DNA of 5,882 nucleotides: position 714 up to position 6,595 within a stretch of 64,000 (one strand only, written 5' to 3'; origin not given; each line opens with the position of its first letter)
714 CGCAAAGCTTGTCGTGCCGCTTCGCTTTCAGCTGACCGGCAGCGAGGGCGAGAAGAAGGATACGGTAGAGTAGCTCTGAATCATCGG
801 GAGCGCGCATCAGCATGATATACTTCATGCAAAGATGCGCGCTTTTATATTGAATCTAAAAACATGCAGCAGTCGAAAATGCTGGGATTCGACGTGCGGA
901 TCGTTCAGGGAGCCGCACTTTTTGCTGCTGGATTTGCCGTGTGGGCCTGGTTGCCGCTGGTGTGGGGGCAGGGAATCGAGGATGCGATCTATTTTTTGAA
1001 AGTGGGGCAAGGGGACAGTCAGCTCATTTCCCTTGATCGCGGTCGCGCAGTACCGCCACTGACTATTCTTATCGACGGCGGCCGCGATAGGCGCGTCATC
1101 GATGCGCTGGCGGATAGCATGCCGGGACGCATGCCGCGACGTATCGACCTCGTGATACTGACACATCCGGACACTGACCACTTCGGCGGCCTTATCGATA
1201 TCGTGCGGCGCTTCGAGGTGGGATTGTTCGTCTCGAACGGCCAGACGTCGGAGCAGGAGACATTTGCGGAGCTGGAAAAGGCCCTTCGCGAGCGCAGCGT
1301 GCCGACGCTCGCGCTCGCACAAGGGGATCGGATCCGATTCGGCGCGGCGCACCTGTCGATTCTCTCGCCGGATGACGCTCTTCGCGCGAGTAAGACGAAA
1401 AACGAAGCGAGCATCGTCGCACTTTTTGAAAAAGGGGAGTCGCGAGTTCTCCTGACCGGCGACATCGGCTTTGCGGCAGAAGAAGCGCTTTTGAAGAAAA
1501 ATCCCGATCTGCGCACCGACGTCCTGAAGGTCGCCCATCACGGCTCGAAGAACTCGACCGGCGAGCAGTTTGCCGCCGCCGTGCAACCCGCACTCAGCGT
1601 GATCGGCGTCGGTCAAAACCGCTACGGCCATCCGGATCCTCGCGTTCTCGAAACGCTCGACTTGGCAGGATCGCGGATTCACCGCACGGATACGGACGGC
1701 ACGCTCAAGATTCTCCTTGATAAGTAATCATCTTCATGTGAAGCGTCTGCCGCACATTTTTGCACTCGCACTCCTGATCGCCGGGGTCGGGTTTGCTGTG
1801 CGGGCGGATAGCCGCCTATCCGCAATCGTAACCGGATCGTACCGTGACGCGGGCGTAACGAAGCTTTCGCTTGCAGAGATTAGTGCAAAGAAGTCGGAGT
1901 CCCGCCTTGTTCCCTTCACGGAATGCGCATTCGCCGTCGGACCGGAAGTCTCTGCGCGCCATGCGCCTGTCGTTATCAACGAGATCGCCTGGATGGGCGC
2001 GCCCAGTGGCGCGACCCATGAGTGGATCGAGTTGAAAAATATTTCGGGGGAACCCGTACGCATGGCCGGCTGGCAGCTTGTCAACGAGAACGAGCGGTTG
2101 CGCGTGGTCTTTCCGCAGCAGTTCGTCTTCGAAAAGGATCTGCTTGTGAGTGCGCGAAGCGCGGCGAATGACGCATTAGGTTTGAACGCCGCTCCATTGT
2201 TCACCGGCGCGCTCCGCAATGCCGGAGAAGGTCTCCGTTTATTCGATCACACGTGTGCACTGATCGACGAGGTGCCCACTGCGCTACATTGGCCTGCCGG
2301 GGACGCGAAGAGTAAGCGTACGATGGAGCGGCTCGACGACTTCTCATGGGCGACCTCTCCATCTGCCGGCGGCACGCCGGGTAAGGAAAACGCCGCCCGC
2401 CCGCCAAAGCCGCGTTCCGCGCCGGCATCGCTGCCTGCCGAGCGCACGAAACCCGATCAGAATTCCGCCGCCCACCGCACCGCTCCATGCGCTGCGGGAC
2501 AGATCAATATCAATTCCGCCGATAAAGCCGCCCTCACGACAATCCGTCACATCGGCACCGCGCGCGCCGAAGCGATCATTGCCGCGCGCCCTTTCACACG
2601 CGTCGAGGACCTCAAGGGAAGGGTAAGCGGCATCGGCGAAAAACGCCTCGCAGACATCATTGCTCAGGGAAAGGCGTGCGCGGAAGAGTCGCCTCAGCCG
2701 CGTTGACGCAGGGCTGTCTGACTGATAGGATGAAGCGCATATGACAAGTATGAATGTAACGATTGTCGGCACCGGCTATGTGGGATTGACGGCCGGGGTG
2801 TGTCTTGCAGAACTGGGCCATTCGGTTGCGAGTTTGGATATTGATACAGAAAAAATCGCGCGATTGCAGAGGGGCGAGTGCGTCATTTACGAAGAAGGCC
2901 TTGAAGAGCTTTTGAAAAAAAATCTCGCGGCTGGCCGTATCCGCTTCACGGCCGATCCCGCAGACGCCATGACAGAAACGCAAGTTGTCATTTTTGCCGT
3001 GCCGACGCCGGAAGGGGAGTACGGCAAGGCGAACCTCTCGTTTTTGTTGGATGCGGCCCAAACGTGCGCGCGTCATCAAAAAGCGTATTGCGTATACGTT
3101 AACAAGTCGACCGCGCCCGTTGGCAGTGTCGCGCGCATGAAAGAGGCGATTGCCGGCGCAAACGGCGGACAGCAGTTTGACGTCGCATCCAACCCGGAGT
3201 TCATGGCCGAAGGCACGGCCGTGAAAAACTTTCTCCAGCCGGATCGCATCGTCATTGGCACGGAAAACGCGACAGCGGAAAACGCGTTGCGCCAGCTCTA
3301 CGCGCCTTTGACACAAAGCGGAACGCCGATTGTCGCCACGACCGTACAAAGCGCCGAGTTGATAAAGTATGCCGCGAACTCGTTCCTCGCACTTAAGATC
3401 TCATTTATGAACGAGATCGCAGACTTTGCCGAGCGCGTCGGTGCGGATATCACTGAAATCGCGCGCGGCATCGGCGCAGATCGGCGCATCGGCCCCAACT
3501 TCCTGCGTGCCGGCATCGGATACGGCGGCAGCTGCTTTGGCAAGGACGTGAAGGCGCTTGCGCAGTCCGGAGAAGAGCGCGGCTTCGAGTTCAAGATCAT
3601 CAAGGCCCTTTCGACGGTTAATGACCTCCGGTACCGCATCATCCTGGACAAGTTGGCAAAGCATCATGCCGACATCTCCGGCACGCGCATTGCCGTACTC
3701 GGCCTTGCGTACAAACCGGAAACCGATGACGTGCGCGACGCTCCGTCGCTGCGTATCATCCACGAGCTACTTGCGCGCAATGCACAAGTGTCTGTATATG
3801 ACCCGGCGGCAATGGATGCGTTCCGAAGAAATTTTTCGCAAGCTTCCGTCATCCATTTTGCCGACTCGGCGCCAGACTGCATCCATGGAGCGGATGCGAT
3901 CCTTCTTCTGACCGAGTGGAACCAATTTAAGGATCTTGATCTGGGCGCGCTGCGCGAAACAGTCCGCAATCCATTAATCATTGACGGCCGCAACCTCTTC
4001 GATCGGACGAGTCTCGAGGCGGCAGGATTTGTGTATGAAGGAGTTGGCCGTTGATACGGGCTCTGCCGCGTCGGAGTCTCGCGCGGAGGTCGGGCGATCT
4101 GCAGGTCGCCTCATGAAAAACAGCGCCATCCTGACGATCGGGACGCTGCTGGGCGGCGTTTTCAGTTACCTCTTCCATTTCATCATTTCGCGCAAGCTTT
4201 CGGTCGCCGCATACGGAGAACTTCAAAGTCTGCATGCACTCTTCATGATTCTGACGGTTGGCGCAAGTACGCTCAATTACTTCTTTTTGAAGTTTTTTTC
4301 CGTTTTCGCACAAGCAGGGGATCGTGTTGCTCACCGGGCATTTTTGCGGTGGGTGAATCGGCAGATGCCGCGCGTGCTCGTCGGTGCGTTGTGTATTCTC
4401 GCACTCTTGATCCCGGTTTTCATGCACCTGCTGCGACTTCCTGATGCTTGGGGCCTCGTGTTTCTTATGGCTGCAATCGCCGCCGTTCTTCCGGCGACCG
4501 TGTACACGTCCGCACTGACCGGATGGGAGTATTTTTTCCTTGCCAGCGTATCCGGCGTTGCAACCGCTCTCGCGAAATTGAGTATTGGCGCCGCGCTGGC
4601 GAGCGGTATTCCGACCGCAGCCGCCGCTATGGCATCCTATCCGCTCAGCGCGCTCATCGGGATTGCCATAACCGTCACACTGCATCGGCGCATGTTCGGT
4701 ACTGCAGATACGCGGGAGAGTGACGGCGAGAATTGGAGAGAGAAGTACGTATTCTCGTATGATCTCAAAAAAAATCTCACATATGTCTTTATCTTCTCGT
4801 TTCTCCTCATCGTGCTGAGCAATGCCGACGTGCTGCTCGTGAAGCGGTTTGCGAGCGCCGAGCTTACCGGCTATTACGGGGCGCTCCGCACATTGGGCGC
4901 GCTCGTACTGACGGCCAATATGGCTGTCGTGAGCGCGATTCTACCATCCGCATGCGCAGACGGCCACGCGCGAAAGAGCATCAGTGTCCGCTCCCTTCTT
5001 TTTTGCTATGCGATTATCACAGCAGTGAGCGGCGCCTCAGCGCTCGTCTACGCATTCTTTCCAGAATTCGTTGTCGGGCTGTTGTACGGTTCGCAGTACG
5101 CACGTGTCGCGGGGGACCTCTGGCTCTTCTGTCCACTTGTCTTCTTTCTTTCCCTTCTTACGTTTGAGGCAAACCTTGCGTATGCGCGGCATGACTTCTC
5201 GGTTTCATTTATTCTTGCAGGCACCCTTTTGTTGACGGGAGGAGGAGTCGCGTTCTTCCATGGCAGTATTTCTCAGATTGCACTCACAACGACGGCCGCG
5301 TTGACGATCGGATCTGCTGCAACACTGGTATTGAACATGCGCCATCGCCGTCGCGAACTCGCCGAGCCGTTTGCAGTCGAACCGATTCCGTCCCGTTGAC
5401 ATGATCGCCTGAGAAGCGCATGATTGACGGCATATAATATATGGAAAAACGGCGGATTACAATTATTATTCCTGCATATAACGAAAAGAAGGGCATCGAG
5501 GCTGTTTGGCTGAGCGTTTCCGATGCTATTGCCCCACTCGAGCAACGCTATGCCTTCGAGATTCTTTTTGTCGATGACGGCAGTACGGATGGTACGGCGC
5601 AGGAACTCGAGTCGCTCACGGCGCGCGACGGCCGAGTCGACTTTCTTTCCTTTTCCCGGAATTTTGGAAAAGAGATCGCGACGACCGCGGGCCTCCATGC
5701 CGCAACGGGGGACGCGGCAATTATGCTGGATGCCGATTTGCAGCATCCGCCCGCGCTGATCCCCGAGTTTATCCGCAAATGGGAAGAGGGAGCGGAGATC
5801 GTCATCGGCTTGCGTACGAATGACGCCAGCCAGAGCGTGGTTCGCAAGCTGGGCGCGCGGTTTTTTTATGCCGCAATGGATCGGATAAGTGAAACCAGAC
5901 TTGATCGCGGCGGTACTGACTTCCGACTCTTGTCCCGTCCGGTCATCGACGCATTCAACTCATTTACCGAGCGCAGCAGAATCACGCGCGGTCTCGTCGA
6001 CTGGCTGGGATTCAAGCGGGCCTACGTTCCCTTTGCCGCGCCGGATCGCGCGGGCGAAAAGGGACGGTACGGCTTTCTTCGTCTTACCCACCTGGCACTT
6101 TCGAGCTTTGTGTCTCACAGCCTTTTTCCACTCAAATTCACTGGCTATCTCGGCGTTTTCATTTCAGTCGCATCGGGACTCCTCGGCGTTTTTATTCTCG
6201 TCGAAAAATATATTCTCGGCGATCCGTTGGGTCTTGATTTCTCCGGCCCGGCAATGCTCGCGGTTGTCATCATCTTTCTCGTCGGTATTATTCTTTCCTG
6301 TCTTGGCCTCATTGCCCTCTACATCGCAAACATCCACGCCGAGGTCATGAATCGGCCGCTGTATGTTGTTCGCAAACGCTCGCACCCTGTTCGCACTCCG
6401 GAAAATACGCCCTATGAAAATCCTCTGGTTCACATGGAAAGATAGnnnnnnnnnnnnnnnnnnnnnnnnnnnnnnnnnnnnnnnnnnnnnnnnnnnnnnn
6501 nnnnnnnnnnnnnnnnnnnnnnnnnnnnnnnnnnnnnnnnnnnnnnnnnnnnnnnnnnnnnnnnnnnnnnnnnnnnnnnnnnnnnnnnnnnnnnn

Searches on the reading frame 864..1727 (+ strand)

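Call 12: search_protein_families(library=pfam, proteins=[window:864-1727:+], max_evalue=0.01)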
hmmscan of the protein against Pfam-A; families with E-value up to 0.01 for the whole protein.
window:864-1727:+ (287 aa): 4 families
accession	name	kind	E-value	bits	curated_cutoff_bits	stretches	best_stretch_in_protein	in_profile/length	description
PF00753.33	Lactamase_B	-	1.4e-17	64.7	22.7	1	67-243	17-188/196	Metallo-beta-lactamase superfamily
PF12706.13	Lactamase_B_2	-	8.3e-10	39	27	1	68-210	3-153/200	Beta-lactamase superfamily domain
PF16661.11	Lactamase_B_6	-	0.00051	19.9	27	1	66-118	7-60/193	Metallo-beta-lactamase superfamily domain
PF25281.1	MBL_MAP1B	-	0.0013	18.2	37.6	1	41-131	22-103/279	MAP1B MBL-like domain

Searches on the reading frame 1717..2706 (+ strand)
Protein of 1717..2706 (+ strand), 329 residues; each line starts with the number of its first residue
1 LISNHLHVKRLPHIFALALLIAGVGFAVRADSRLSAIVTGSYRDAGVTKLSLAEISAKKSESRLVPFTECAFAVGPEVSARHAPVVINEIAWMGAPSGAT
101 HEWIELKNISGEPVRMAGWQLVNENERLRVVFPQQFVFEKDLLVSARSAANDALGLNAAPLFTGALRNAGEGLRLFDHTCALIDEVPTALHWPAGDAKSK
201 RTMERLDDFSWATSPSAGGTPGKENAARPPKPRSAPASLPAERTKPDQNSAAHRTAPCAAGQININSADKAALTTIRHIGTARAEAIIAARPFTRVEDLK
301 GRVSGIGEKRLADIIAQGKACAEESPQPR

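Call 12: search_protein_families(library=pfam, proteins=[window:1717-2706:+], max_evalue=0.01)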
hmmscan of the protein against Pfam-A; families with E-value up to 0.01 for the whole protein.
window:1717-2706:+ (329 aa): 3 families
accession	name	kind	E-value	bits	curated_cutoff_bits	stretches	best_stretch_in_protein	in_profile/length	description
PF12836.13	HHH_3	-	1.9e-10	41.1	27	1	261-313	4-59/65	Helix-hairpin-helix motif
PF00932.25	LTD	-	2.1e-09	38.2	34.3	1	82-186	5-105/109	Lamin Tail Domain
PF14579.12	HHH_6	-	0.0043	17.7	25.6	1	272-318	26-78/90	Helix-hairpin-helix motif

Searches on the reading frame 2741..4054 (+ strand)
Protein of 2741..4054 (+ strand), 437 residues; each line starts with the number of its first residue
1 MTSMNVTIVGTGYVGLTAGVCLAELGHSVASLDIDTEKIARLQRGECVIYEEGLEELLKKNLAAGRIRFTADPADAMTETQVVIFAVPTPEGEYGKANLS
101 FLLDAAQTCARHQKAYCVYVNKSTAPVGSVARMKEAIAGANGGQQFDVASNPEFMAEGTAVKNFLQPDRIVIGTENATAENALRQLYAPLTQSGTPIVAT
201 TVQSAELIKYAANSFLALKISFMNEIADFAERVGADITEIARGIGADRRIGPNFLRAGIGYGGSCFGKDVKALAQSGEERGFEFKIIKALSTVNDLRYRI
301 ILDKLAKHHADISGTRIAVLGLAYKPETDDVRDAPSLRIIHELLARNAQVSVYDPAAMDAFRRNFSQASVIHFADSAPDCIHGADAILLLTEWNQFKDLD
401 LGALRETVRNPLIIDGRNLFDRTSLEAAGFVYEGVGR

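Call 12: search_protein_families(library=pfam, proteins=[window:2741-4054:+], max_evalue=0.01)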
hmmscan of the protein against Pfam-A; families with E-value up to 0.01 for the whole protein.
window:2741-4054:+ (437 aa): 9 families
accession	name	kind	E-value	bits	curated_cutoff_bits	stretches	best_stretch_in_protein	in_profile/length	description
PF03721.20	UDPG_MGDP_dh_N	-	1.4e-55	188.2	27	1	4-186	1-187/187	UDP-glucose/GDP-mannose dehydrogenase family, NAD binding domain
PF00984.24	UDPG_MGDP_dh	-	7.5e-36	122.6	25.4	1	203-295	1-93/94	UDP-glucose/GDP-mannose dehydrogenase family, central domain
PF03720.21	UDPG_MGDP_dh_C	-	2.1e-32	112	30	1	318-422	1-103/103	UDP-glucose/GDP-mannose dehydrogenase family, UDP binding domain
PF03807.23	F420_oxidored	-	4.1e-05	24.5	21.6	0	7-89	3-69/94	NADP oxidoreductase coenzyme F420-dependent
PF02558.23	ApbA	-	0.00015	21.9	22.2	1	6-88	1-75/150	Ketopantoate reductase PanE/ApbA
PF02737.24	3HCDH_N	-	0.00027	21.3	22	1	5-88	1-87/180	3-hydroxyacyl-CoA dehydrogenase, NAD binding domain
PF03446.21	NAD_binding_2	-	0.00051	20.5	21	0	6-91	2-67/161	NAD binding domain of 6-phosphogluconate dehydrogenase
PF01210.29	NAD_Gly3P_dh_N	-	0.00088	19.7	23.1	1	6-93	2-83/158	NAD-dependent glycerol-3-phosphate dehydrogenase N-terminus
PF01262.27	AlaDh_PNT_C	-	0.0024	17.8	23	1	4-66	29-79/214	Alanine dehydrogenase/PNT, C-terminal domain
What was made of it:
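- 2741..4054 (+): Ugd (UDP-glucose 6-dehydrogenase). Host-GC context gene that supplies UDP-GlcA for UXS. All three UDPG_MGDP_dh Pfam domains, E 1e-55 to 2e-32 (call 12).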

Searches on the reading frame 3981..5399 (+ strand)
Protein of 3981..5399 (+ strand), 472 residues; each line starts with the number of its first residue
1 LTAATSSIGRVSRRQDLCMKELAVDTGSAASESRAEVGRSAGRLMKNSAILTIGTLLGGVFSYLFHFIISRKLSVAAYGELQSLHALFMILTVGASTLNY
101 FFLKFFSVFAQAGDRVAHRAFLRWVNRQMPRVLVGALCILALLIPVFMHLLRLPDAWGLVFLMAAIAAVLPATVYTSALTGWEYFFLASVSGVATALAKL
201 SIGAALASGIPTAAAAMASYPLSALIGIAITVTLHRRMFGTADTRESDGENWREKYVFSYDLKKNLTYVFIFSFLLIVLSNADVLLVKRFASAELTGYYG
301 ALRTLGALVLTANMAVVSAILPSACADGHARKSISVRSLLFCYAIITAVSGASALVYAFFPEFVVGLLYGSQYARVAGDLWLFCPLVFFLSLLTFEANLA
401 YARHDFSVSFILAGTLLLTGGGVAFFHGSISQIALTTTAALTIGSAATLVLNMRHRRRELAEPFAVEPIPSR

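Call 12: search_protein_families(library=pfam, proteins=[window:3981-5399:+], max_evalue=0.01)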
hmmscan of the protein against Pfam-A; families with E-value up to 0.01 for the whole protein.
window:3981-5399:+ (472 aa): 1 family
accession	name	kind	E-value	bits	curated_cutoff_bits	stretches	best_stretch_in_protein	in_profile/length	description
PF01943.22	Polysacc_synt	-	7.1e-07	29.4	28.2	1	44-322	1-268/274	Polysaccharide biosynthesis protein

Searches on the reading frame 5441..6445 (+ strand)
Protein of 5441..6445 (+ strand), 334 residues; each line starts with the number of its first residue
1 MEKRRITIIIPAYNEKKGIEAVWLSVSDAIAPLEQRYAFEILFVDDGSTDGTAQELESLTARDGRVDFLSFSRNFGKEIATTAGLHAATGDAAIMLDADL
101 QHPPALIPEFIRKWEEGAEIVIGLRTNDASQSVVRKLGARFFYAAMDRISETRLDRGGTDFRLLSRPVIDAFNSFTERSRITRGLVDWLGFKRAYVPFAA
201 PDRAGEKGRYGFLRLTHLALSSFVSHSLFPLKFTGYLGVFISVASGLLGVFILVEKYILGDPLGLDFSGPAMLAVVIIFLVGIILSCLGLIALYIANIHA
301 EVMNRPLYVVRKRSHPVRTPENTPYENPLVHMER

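Call 12: search_protein_families(library=pfam, proteins=[window:5441-6445:+], max_evalue=0.01)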
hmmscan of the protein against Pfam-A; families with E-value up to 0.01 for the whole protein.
window:5441-6445:+ (334 aa): 3 families
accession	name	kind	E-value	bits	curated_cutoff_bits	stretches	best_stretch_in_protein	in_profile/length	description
PF00535.33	Glycos_transf_2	-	7.1e-31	107.8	23.3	1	7-149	1-144/168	Glycosyl transferase family 2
PF13641.12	Glyco_tranf_2_3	-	1.9e-05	25.2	27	1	5-158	2-156/230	Glycosyltransferase like family 2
PF10111.15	Glyco_tranf_2_2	-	4.2e-05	23.6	27.3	1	7-99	1-91/276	Glycosyltransferase like family 2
